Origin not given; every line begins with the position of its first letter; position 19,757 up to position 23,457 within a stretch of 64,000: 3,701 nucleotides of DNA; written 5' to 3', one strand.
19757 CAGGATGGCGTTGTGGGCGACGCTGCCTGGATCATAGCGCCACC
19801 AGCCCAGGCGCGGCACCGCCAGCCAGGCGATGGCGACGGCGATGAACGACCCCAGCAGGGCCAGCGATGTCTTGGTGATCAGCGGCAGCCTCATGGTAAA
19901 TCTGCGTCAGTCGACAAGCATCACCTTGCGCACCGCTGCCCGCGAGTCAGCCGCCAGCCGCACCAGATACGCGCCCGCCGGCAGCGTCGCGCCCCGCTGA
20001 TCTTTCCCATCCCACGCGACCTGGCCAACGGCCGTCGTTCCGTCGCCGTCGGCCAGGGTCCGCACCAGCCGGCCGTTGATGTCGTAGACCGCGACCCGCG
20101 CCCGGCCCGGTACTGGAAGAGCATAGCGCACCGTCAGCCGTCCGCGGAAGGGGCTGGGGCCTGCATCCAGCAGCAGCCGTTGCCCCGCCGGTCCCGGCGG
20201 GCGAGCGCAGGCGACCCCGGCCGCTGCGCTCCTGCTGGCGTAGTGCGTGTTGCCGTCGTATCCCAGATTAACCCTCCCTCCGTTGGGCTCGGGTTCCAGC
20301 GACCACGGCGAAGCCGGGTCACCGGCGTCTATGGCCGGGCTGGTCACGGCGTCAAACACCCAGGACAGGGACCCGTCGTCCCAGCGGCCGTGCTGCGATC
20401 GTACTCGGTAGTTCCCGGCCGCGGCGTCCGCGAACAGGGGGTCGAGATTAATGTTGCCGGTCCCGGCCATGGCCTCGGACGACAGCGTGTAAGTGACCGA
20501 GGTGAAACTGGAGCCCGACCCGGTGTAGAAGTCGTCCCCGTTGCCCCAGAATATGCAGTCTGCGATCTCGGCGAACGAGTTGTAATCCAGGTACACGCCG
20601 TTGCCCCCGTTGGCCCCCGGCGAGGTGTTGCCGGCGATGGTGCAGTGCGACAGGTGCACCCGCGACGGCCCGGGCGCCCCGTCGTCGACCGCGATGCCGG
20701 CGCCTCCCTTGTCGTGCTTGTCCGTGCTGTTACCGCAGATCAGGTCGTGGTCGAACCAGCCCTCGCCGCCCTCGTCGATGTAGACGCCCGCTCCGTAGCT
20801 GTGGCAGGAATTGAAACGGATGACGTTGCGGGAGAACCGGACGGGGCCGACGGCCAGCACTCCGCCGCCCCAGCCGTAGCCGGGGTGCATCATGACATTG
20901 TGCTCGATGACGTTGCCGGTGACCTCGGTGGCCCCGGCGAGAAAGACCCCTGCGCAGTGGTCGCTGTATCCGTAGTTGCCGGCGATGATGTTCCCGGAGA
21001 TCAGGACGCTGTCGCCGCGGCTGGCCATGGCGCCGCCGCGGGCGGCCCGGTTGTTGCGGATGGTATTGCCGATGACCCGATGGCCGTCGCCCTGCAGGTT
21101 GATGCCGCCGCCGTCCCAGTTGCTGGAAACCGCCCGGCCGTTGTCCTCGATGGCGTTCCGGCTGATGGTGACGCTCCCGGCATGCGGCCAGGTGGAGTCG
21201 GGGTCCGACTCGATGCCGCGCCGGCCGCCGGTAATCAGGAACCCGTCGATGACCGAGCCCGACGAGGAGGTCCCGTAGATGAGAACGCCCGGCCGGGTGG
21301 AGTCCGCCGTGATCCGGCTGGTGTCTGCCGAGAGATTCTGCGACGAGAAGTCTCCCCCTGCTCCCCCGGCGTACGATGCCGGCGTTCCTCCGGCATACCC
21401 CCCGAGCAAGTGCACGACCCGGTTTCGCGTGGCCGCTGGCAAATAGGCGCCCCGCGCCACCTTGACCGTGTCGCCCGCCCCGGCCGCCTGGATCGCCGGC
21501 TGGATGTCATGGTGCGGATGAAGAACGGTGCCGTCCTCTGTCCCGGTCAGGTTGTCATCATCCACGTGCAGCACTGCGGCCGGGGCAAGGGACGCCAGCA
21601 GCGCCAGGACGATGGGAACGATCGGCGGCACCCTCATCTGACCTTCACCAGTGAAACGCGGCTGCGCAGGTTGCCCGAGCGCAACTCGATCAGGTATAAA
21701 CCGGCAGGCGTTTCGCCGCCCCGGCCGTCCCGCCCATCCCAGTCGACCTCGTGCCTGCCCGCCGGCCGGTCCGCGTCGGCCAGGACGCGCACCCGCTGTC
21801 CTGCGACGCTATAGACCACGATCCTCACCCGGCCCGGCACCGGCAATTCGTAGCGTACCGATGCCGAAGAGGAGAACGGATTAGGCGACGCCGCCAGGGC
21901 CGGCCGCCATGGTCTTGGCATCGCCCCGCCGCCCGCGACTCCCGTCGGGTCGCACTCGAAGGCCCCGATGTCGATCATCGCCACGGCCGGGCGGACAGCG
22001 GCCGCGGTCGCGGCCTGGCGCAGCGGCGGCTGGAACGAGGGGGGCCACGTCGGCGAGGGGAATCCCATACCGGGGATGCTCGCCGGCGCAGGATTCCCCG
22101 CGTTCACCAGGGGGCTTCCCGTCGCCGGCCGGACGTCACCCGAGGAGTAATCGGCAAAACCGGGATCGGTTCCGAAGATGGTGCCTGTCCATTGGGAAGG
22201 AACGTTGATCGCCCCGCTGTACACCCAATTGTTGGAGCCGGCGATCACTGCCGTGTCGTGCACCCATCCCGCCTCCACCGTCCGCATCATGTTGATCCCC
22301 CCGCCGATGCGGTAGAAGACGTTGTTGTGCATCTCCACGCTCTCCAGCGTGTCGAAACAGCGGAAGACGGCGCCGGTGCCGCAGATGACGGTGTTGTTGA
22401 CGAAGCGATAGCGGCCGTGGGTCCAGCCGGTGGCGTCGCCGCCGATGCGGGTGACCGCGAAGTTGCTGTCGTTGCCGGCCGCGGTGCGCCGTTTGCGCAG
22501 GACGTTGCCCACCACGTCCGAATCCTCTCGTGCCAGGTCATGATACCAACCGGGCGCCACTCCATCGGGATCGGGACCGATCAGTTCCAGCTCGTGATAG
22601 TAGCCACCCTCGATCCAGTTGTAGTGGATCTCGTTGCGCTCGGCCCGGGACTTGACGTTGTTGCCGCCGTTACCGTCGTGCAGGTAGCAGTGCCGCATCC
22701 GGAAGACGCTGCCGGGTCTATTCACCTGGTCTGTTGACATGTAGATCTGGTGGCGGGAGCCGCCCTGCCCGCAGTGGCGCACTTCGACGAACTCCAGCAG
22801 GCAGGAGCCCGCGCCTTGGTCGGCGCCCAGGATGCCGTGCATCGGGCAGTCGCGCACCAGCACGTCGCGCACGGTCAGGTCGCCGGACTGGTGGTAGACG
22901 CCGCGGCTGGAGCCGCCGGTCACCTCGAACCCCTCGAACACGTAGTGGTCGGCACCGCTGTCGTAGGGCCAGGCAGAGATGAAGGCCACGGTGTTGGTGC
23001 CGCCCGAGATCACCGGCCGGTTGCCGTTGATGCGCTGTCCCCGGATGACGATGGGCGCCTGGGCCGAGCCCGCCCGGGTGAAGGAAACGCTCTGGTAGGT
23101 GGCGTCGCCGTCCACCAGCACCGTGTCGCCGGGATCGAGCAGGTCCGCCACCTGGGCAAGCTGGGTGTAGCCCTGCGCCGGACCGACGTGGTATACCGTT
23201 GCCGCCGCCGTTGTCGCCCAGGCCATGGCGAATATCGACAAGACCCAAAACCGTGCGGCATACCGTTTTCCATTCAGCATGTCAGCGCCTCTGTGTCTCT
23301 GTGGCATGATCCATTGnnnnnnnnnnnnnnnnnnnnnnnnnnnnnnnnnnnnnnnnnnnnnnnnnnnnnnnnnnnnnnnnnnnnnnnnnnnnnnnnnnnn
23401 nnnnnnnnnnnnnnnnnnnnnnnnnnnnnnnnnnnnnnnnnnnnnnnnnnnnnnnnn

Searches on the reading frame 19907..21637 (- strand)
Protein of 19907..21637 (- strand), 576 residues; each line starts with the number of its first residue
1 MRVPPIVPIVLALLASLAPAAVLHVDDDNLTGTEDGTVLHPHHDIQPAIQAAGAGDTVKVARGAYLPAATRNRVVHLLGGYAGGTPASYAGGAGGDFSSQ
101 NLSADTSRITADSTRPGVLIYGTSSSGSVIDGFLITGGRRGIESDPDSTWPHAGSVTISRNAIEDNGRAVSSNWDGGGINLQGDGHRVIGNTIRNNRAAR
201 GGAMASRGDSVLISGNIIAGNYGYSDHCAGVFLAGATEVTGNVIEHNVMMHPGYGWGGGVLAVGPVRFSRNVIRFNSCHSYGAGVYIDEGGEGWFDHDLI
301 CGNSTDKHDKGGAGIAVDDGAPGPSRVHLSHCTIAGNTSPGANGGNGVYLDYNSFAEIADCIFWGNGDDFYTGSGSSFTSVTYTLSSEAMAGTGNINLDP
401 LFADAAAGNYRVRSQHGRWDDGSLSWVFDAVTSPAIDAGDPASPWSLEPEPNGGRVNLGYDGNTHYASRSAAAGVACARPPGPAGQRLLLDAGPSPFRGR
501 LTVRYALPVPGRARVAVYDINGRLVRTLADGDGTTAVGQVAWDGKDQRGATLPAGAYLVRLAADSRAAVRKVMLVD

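Call 11: search_protein_families(library=pfam, proteins=[window:19907-21637:-], max_evalue=0.01)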
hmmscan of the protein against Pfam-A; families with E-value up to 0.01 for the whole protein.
window:19907-21637:- (576 aa): 6 families
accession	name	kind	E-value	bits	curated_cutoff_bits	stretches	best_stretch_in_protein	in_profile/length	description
PF13229.12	Beta_helix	-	1.5e-14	54.3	25.9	2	114-257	22-139/158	Right handed beta helix region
PF13860.13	FlgD_ig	-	3.3e-10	40.2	27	1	502-565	13-77/79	FlgD Ig-like domain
PF08480.16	Disaggr_assoc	-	1.5e-08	35.3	22.6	1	390-439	147-194/194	Disaggregatase related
PF07602.17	DUF1565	-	0.00061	19.6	20.3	1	33-254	6-200/257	Protein of unknown function (DUF1565)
PF17161.10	DUF5123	-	0.0011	20.5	35.1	0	328-415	2-101/113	Domain of unknown function (DUF5123)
PF18962.6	Por_Secre_tail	-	0.0051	17.5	27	0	494-573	3-74/75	Secretion system C-terminal sorting domain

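Call 35: search_protein_families(library=ncbifam, proteins=[window:19907-21637:-], max_evalue=0.1)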
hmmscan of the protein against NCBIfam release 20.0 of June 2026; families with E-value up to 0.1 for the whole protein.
window:19907-21637:- (576 aa): 10 families
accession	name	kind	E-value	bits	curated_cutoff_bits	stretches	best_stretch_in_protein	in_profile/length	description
NF005176.1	PRK06655.1-1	equivalog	7e-08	32.6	230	1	513-566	99-152/197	flagellar hook assembly protein FlgD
NF009276.0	PRK12633.1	equivalog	3e-05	23.8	383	1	514-565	132-183/234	flagellar basal body rod modification protein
NF052228.1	T9SS_PorZ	equivalog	5.6e-05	21.8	260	1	511-575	695-756/757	type IX secretion system anionic LPS delivery protein PorZ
TIGR04183.1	Por_Secre_tail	domain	6.8e-05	22.8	23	1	494-573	3-70/72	T9SS type A sorting domain-containing protein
TIGR04247.1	NosD_copper_fam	subfamily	0.00033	19.4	300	0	45-79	1-35/377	nitrous oxide reductase family maturation protein NosD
NF033707.1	T9SS_sortase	equivalog_domain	0.0011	16.7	420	1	513-567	1025-1081/1095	type IX secretion system sortase PorU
NF009452.0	PRK12812.1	equivalog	0.003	16.8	258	1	514-561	155-204/289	flagellar basal body rod modification protein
NF009453.0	PRK12813.1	equivalog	0.0073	15.9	264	1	514-562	127-172/223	flagellar basal body rod modification protein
NF047854.1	LIC10774_subfam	equivalog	0.0085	15.1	380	1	23-222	61-268/358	LIC10774/LIC10365 family surface protein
NF009277.0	PRK12634.1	equivalog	0.018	15.1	333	1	510-561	121-172/221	flagellar basal body rod modification protein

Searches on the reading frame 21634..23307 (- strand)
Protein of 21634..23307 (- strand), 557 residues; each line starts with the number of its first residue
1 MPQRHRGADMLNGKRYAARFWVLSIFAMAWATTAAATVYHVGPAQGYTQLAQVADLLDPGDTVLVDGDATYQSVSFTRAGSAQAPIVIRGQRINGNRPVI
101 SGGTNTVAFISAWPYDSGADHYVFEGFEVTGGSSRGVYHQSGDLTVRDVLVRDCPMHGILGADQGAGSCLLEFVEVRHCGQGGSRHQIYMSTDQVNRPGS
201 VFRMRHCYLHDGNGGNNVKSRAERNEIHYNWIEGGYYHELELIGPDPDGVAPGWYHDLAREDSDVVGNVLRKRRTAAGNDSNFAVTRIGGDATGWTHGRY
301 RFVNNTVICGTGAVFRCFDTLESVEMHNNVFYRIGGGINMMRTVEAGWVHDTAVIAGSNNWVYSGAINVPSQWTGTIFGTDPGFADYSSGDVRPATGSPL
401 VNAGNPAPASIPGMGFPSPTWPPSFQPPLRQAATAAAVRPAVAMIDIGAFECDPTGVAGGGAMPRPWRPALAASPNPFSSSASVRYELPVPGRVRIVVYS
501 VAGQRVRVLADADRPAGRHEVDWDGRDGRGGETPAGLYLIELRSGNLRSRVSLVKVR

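Call 11: search_protein_families(library=pfam, proteins=[window:21634-23307:-], max_evalue=0.01)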
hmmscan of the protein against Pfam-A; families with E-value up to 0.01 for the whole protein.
window:21634-23307:- (557 aa): 2 families
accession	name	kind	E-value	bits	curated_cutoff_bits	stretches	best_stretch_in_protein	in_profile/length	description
PF13860.13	FlgD_ig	-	4.3e-08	33.5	27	1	482-543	12-74/79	FlgD Ig-like domain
PF13229.12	Beta_helix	-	0.00079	19.5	25.9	0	139-237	5-92/158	Right handed beta helix region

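Call 35: search_protein_families(library=ncbifam, proteins=[window:21634-23307:-], max_evalue=0.1)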
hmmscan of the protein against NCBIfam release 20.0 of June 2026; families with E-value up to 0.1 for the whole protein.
window:21634-23307:- (557 aa): 7 families
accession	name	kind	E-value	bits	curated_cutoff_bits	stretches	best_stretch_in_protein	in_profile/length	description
NF005176.1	PRK06655.1-1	equivalog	3.6e-05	23.8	230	1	493-544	98-149/197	flagellar hook assembly protein FlgD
TIGR04183.1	Por_Secre_tail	domain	0.00011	22.1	23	1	474-554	2-70/72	T9SS type A sorting domain-containing protein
NF009453.0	PRK12813.1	equivalog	0.0074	15.8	264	1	493-544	125-173/223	flagellar basal body rod modification protein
NF033707.1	T9SS_sortase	equivalog_domain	0.016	12.9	420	1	472-543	1000-1076/1095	type IX secretion system sortase PorU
NF009276.0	PRK12633.1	equivalog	0.03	14.1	383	0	493-542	130-179/234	flagellar basal body rod modification protein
NF052323.1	T9SSA_dep_M6i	equivalog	0.043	11.7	600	1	475-529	962-1016/1043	T9SS-dependent M6-like inactivated metalloprotease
NF041518.1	choice_anch_Q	domain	0.086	13.1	25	0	438-452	43-57/58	choice-of-anchor Q domain-containing protein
